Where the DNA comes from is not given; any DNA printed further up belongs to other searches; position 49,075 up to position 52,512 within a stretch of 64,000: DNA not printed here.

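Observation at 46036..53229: Giant protein is an internal duplication with an unusual anchor-ectodomain-TM cluster-ectodomain-anchor layout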

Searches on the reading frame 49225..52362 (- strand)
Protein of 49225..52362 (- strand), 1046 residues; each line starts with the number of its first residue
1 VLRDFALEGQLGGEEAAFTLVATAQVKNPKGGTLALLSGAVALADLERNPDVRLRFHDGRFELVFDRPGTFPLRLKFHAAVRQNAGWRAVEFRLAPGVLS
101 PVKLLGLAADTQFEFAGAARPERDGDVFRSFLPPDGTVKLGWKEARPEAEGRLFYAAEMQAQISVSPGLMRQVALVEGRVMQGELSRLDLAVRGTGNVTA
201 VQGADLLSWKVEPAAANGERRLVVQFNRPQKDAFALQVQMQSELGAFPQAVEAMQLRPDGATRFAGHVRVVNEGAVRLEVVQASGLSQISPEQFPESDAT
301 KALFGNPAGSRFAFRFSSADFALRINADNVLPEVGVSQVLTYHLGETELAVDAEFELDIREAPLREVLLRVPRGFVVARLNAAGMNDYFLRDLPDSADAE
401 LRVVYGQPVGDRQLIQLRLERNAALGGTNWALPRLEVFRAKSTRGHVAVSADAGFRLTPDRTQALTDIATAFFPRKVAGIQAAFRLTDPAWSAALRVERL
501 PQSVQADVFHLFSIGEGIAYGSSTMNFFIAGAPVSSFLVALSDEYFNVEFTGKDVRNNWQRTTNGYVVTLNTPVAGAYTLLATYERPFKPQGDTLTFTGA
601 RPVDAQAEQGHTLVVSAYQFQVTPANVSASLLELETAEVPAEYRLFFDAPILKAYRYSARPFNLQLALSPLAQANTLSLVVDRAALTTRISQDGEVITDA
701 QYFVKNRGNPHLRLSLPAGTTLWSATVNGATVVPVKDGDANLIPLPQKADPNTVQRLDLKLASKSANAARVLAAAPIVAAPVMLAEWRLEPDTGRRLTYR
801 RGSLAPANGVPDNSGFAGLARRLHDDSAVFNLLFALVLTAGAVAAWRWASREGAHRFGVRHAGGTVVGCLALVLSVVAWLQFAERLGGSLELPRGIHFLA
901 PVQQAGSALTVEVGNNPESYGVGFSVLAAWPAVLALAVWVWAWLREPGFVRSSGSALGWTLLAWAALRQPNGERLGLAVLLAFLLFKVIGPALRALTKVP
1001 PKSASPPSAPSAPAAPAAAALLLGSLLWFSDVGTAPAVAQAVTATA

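Call 60: predict_structure(alignment_id=A3)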
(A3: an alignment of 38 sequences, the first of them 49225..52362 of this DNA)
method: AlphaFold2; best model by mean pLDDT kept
length: 1046 residues; sequences in the alignment: 38
mean_pLDDT: 88.8   pTM: 0.47
mean pLDDT of the five models: 88.8, 88.5, 87.5, 87.4, 85.9
residues with pLDDT >= 90: 714; 70-90: 263; 50-70: 27; < 50: 42
segments of 3 or more residues with pLDDT < 50: 146-151, 1005-1020, 1029-1046
pLDDT, mean of each block of 10 residues (from residue 1): 92 90 91 92 90 91 94 94 90 89 91 88 91 92 62 86 92 95 93 92 95 81 95 95 90 92 94 86 94 88 76 91 89 92 95 96 91 96 96 94 93 97 91 94 96 94 96 95 95 95 94 94 96 93 94 87 94 92 95 93 93 92 92 91 89 93 92 66 96 95 91 94 95 93 87 90 93 94 94 92 89 84 86 94 92 84 92 94 80 88 87 87 76 93 90 92 91 90 92 87 51 43 51 34 32
secondary structure, 60 per line:
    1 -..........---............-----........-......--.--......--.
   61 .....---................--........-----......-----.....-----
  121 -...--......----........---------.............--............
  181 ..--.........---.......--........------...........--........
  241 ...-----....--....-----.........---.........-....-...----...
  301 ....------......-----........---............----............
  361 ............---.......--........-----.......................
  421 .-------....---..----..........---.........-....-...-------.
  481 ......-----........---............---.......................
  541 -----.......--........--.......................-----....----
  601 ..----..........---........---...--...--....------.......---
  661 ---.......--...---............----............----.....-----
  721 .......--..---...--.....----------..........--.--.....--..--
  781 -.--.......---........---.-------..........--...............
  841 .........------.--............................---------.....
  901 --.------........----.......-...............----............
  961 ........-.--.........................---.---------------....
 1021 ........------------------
elements in order (helices of 4 or more, strands of 3 or more residues): E2-11 E15-26 E32-39 E41-46 E52-57 E60-65 E69-84 E87-94 E100-105 E111-115 E122-124 E127-132 E137-144 E154-166 E169-182 E185-193 E197-203 E206-213 E220-230 E233-243 E249-252 E255-258 E264-272 E276-284 E286-289 H298-304 E311-316 E322-329 E333-344 E349-372 E376-382 E385-392 E398-421 E429-432 E442-451 E455-463 E465-468 E480-486 E492-499 E503-514 E518-540 E546-552 E555-562 E565-587 E593-596 E607-616 E620-627 E631-633 H641-644 E651-657 E664-670 E679-690 E695-706 E711-715 E721-727 E735-737 E740-744 E755-764 E770-774 E785-791 E795-802 H815-823 H826-849 H859-886 E896-900 E910-917 H922-928 H930-944 H949-968 H973-997 H1017-1028

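Call 64: fold_search(model_id=the predicted structure, library=pdb)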
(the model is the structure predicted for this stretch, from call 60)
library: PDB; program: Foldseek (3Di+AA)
matches with E <= 10: 947; with E <= 0.001: 79
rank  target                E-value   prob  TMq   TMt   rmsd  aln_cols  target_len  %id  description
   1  8b6l_O                1.7e-10  1.00  0.13  0.22  22.9       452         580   11  Subtomogram average of the human Sec61-TRAP-OSTA-translocon (released 2022-12-07)
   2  6s7o_E                3.9e-09  1.00  0.13  0.22  26.7       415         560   12  Cryo-EM structure of human oligosaccharyltransferase complex OST-A (released 2019-12-18)
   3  6ezn_A                1.9e-08  1.00  0.14  0.29  19.9       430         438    8  Cryo-EM structure of the yeast oligosaccharyltransferase (OST) complex (released 2018-01-17)
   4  6s7t_E                5.1e-08  1.00  0.14  0.31  26.9       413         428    9  Cryo-EM structure of human oligosaccharyltransferase complex OST-B (released 2019-12-18)
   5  8pn9_E                5.1e-08  1.00  0.13  0.24  26.9       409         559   10  Structure of human oligosaccharyltransferase OST-A complex bound to NGI-1 (released 2024-05-08)
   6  7oci_A                6.8e-08  1.00  0.13  0.29  20.1       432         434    9  Cryo-EM structure of yeast Ost6p containing oligosaccharyltransferase complex (released 2022-02-16)
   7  6avu_A                8.3e-08  1.00  0.13  0.14  24.0       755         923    7  Human alpha-V beta-3 Integrin (open conformation) in complex with the therapeutic antibody LM609 (released 2017-11-01)
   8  4nen_A                1.1e-07  1.00  0.10  0.10  40.6       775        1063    8  An internal ligand-bound, metastable state of a leukocyte integrin, aXb2 (released 2014-01-15)
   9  7usl_A                1.7e-07  0.99  0.10  0.12  36.9       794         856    8  Integrin alphaM/beta2 ectodomain in complex with adenylate cyclase toxin RTX751 and M1F5 Fab (released 2022-08-17)
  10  3fcs_A                2.6e-07  1.00  0.12  0.14  40.7       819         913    9  Structure of complete ectodomain of integrin aIIBb3 (released 2009-01-20)
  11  6avr_A                2.8e-07  0.99  0.11  0.12  31.1       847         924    8  Human alpha-V beta-3 Integrin (intermediate conformation) in complex with the therapeutic antibody LM609 (released 2017-11-01)
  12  9e8a_A                3.1e-07  1.00  0.14  0.16  34.0       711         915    8  Integrin aIIbb3 bent conformation from human platelet membrane crude preparation (released 2025-10-15)
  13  6c26_1                3.8e-07  1.00  0.11  0.23  23.2       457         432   11  The Cryo-EM structure of a eukaryotic oligosaccharyl transferase complex (released 2018-01-31)
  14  4neh_A                4.4e-07  1.00  0.11  0.11  34.9       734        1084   10  An internal ligand-bound, metastable state of a leukocyte integrin, aXb2 (released 2014-01-15)
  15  6avq_A                6.6e-07  0.97  0.11  0.12  37.3       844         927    8  The Therapeutic Antibody LM609 Selectively Inhibits Ligand Binding to Human alpha-V beta-3 Integrin via Steric Hindran (released 2017-11-01)
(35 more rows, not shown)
